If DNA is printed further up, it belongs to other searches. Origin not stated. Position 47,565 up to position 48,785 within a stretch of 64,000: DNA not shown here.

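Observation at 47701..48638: A ~0.92-kb low-GC orphan gene wedged into the leucine-catabolism operon, coupled to both neighbours and bracketed by an imperfect 12-nt direct repeat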

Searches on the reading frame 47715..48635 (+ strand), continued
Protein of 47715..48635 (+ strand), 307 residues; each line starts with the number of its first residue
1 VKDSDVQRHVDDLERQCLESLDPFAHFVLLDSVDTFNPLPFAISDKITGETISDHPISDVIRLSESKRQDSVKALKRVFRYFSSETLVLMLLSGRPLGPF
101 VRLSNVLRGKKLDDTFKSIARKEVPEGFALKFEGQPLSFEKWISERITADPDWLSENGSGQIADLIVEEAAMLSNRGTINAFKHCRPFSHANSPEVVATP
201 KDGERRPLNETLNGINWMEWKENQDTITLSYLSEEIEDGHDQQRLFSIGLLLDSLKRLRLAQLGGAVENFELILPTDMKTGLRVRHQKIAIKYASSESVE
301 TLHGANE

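Call 50: list_cluster_members(proteins=[P0016, P0017, P0019, P0021, P0023, P0028, P0033, P0035, P0043, P0049])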
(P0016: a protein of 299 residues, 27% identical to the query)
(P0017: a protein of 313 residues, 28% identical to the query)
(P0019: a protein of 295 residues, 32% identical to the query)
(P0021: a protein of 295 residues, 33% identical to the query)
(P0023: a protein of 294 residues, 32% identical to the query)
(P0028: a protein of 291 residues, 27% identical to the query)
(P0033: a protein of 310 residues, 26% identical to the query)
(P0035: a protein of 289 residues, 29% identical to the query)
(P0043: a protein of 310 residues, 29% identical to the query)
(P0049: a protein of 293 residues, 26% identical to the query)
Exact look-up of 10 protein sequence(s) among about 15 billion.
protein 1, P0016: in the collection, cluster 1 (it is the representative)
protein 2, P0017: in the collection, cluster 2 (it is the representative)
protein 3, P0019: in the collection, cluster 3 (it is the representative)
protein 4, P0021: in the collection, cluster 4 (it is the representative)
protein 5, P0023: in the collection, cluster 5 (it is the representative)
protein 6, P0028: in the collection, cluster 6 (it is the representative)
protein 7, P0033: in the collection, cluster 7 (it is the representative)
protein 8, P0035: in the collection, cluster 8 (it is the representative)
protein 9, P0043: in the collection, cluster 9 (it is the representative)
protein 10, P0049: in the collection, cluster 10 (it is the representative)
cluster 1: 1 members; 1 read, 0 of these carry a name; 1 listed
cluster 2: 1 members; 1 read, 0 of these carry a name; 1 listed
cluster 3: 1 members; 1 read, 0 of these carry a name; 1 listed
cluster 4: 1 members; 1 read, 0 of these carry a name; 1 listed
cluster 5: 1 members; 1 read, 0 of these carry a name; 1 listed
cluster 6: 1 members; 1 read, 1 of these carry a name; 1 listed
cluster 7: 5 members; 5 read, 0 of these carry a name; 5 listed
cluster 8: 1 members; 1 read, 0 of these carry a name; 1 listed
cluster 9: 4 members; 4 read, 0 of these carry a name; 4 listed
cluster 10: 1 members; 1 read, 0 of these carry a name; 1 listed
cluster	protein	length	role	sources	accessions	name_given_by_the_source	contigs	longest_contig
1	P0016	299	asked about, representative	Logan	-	-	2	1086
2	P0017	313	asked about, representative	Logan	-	-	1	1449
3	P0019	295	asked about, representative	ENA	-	-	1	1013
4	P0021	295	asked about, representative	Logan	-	-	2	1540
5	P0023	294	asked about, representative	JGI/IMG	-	-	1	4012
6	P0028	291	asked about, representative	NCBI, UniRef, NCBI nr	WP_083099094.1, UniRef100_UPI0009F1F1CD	hypothetical protein [Pseudophaeobacter leonis] | hypothetical protein n=1 Tax=Pseudophaeobacter leonis TaxID=1144477 RepID=UPI0009F1F1CD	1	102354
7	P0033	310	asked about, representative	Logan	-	-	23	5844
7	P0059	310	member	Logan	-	-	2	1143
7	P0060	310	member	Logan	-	-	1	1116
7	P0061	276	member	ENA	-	-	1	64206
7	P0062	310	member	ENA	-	-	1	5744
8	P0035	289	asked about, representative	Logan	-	-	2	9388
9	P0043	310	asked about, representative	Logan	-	-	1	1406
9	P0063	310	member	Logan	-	-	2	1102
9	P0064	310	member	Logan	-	-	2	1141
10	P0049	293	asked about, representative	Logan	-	-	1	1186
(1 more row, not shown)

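Call 51: find_encoding_contigs(protein=P0028, flank=7000, max_places=2)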
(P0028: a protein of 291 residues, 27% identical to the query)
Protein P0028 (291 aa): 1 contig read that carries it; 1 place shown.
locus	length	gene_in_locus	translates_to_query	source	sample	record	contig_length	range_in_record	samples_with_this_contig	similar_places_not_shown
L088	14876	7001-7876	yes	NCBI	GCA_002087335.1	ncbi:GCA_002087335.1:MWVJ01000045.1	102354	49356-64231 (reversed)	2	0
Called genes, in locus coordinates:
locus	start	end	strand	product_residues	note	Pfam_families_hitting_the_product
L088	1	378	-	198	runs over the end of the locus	PF25084:LbH_EIF2B (weak), PF00132:Hexapep, PF14602:Hexapep_2 (faint), PF25087:GMPPB_C, PF00132:Hexapep (weak)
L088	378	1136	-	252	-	PF00483:NTP_transferase, PF01128:IspD, PF12804:NTP_transf_3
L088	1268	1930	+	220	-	PF00702:Hydrolase, PF12710:HAD, PF13344:Hydrolase_6 (faint), PF13419:HAD_2, PF13242:Hydrolase_like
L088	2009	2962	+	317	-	PF01041:DegT_DnrJ_EryC1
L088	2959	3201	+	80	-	-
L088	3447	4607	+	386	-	PF02771:Acyl-CoA_dh_N, PF02770:Acyl-CoA_dh_M, PF00441:Acyl-CoA_dh_1, PF08028:Acyl-CoA_dh_2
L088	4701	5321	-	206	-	PF13505:OMP_b-brl, PF03922:OmpW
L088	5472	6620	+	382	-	PF00501:AMP-binding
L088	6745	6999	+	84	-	PF13193:AMP-binding_C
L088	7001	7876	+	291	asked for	-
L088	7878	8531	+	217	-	PF01039:Carboxyl_trans, PF03255:ACCA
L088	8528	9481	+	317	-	PF01039:Carboxyl_trans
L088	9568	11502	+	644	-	PF00289:Biotin_carb_N, PF02786:CPSase_L_D2, PF02222:ATP-grasp, PF07478:Dala_Dala_lig_C, PF02785:Biotin_carb_C, PF00364:Biotin_lipoyl, PF25973:BSH_CzcB (faint), PF25984:BSH_YknX (faint)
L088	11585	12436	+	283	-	PF00682:HMGL-like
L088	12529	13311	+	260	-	PF00378:ECH_1, PF16113:ECH_2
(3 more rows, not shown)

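Call 52: find_encoding_contigs(protein=P0061, flank=7000, max_places=2)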
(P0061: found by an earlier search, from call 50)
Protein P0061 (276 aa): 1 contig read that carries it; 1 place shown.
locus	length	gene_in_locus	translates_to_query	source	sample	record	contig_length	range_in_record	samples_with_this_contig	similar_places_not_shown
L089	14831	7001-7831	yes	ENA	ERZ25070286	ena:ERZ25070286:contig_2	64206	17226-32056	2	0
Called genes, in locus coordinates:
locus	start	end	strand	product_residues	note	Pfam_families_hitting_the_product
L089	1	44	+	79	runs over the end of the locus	-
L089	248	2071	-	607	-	PF13522:GATase_6, PF13537:GATase_7, PF01380:SIS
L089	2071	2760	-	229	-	PF25084:LbH_EIF2B (faint), PF25087:GMPPB_C (weak), PF00132:Hexapep, PF25087:GMPPB_C (weak), PF00132:Hexapep (weak)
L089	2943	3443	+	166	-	-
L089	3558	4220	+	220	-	PF00702:Hydrolase, PF12710:HAD, PF13419:HAD_2, PF13242:Hydrolase_like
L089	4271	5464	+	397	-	PF01041:DegT_DnrJ_EryC1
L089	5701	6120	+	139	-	PF02771:Acyl-CoA_dh_N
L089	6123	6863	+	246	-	PF02770:Acyl-CoA_dh_M, PF00441:Acyl-CoA_dh_1, PF08028:Acyl-CoA_dh_2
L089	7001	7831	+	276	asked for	-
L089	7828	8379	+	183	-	PF01039:Carboxyl_trans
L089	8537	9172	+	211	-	PF01039:Carboxyl_trans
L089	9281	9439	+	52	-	-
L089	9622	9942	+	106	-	-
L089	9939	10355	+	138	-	PF04266:ASCH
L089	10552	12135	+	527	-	PF00289:Biotin_carb_N, PF02786:CPSase_L_D2, PF02785:Biotin_carb_C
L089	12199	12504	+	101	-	PF00364:Biotin_lipoyl, PF25919:BSH_CusB, PF25973:BSH_CzcB (faint), PF25984:BSH_YknX (faint), PF25917:BSH_RND (weak)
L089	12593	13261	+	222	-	PF02798:GST_N, PF13417:GST_N_3, PF13409:GST_N_2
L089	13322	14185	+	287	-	PF00682:HMGL-like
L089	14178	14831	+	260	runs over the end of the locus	PF00378:ECH_1, PF16113:ECH_2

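Call 53: find_encoding_contigs(protein=P0035, flank=7000, max_places=2)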
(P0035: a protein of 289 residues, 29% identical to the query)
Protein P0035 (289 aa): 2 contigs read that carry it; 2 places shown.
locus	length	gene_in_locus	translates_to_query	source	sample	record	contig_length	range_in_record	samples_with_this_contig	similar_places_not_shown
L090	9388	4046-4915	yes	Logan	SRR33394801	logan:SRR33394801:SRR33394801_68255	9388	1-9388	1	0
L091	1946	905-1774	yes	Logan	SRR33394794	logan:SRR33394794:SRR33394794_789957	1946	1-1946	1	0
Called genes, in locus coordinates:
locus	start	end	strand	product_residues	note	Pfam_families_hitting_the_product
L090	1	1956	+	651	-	?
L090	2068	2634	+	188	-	PF00239:Resolvase, PF19610:DUF6115 (weak), PF02796:HTH_7 (weak), PF13384:HTH_23 (weak), PF13551:HTH_29 (weak)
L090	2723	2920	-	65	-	-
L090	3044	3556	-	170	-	-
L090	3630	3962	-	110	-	-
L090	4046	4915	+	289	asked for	-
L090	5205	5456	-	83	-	-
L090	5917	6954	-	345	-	PF00535:Glycos_transf_2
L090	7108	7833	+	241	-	PF01209:Ubie_methyltran, PF03141:Methyltransf_29 (weak), PF02353:CMAS (weak), PF13489:Methyltransf_23, PF13847:Methyltransf_31, PF08241:Methyltransf_11, PF08242:Methyltransf_12, PF13649:Methyltransf_25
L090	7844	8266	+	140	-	PF04138:GtrA_DPMS_TM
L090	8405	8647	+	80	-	-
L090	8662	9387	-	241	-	?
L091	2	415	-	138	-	?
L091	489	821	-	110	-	-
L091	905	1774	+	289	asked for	-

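Call 54: search_dna_similar(query=window:47715-48635:+, collection=plasmids, mode=protein, max_evalue=0.001)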
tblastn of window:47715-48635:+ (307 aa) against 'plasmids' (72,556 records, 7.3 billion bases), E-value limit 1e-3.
Records with a match: 2; places in all: 2; records where one place covers at least 80% of the query: 0.
Best place of each record, by identity: <60% 2.
By first word of the organism name: Phyllobacterium 1; Neorhizobium 1.
By predicted mobility (MOB-suite, as given by PLSDB): non-mobilizable 1; conjugative 1.
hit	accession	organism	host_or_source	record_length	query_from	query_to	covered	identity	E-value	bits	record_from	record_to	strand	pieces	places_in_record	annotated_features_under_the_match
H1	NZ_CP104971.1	Phyllobacterium zundukense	Vicia costata,cell culture,root nodule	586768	70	248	58%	27.0%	3e-12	74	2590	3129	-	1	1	hypothetical protein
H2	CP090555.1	Neorhizobium galegae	Galega,Cell culture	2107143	70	224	50%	27.3%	1e-10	69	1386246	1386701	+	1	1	hypothetical protein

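Call 55: search_dna_similar(query=P0035, collection=plasmids, mode=protein, max_evalue=0.001)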
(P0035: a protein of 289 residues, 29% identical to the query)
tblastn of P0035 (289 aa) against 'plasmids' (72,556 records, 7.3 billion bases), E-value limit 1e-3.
Records with a match: 2; places in all: 2; records where one place covers at least 80% of the query: 2.
Best place of each record, by identity: <60% 2.
By first word of the organism name: Phyllobacterium 1; Neorhizobium 1.
By predicted mobility (MOB-suite, as given by PLSDB): non-mobilizable 1; conjugative 1.
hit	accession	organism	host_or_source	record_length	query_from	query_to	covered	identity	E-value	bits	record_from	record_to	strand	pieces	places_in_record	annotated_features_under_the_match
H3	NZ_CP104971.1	Phyllobacterium zundukense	Vicia costata,cell culture,root nodule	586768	1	262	91%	53.8%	8e-92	304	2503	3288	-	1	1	hypothetical protein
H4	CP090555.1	Neorhizobium galegae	Galega,Cell culture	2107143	1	262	91%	52.1%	4e-75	308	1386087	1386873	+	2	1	hypothetical protein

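Call 56: search_dna_similar(query=P0035, collection=phages, mode=protein, max_evalue=0.001)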
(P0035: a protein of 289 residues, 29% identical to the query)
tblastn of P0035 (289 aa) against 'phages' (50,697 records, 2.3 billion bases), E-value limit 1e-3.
No match.

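Call 57: get_annotated_region(hit=H3, flank=8000)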
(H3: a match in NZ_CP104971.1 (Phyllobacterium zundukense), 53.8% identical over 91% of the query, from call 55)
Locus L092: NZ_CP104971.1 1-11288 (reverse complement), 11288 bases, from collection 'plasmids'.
description: Phyllobacterium zundukense strain A18/3m plasmid p_unnamed2, complete sequence
organism: Phyllobacterium zundukense (NCBI taxid 1867719)
taxonomy: Bacteria; Pseudomonadota; Alphaproteobacteria; Hyphomicrobiales; Phyllobacteriaceae; Phyllobacterium; Phyllobacterium zundukense
host: -; source: Vicia costata,cell culture,root nodule; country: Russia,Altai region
typing (MOB-suite, as given by PLSDB): non-mobilizable
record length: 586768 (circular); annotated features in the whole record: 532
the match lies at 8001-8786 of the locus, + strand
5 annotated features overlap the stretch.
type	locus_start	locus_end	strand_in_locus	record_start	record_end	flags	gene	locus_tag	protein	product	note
CDS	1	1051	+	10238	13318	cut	-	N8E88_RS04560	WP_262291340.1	DEAD/DEAH box helicase family protein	-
CDS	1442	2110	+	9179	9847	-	-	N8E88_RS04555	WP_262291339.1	hypothetical protein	-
CDS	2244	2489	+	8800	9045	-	-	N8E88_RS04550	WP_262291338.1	hypothetical protein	-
CDS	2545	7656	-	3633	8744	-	-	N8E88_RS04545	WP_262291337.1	hypothetical protein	-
CDS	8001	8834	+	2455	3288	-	-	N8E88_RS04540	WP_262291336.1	hypothetical protein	-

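Call 58: get_annotated_region(hit=H4, flank=8000)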
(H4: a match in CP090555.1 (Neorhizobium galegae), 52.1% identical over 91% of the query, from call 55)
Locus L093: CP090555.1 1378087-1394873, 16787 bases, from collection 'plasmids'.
description: Neorhizobium galegae strain VafX2 plasmid pNgVX, complete sequence
organism: Neorhizobium galegae (NCBI taxid 399)
taxonomy: Bacteria; Pseudomonadota; Alphaproteobacteria; Hyphomicrobiales; Rhizobiaceae; Neorhizobium; Neorhizobium galegae
host: -; source: Galega,Cell culture; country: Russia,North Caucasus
typing (MOB-suite, as given by PLSDB): conjugative; relaxase MOBP; mating-pair formation MPF_T
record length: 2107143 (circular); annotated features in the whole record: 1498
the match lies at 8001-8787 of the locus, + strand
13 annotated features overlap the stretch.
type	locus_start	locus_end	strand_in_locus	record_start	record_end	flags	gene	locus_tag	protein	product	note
CDS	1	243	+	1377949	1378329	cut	-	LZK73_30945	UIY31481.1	RidA family protein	-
CDS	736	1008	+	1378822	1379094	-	-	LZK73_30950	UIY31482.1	hypothetical protein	-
CDS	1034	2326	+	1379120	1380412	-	-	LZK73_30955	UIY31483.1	hypothetical protein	-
CDS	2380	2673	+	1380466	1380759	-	-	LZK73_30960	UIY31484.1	hypothetical protein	-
CDS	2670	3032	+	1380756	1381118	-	-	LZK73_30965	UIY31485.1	hypothetical protein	-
CDS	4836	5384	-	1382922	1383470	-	-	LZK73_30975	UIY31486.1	AAA family ATPase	-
CDS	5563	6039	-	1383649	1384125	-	-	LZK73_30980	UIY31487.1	hypothetical protein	-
CDS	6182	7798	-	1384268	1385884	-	-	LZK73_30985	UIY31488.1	ATP-binding protein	-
CDS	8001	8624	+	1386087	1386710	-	-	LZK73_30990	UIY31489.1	hypothetical protein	-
CDS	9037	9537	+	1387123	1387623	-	-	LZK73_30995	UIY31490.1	DUF4145 domain-containing protein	-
CDS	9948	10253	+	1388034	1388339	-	-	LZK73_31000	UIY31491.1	hypothetical protein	-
CDS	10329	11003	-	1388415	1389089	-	-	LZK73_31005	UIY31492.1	hypothetical protein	-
CDS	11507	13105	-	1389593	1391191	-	-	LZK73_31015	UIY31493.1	ABC transporter substrate-binding protein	-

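Call 62: search_protein_families(library=padloc, alignment_id=A1, max_evalue=0.1)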
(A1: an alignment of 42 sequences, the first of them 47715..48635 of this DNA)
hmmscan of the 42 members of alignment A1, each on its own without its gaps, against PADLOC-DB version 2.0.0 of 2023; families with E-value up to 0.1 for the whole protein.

A. member 1, window:47715-48635:+ (307 aa): 1 family
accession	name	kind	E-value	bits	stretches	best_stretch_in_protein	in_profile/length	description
PDLC02907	TPR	-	0.017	11.7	1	202-256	33-87/864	-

B. families by the number of members that match (of 42 scanned): 3 families
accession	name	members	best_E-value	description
PDLC02907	TPR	1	0.017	-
PDLC04417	PDC-M11A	1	0.043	-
PDLC02403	Aga_TIR-PNTD1-PNTD2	1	0.047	Class I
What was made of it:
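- Closest known: Single-gene anti-phage defence or abortive-infection genes in defence islands. Different: No PADLOC model matches any of 42 members (call 62).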
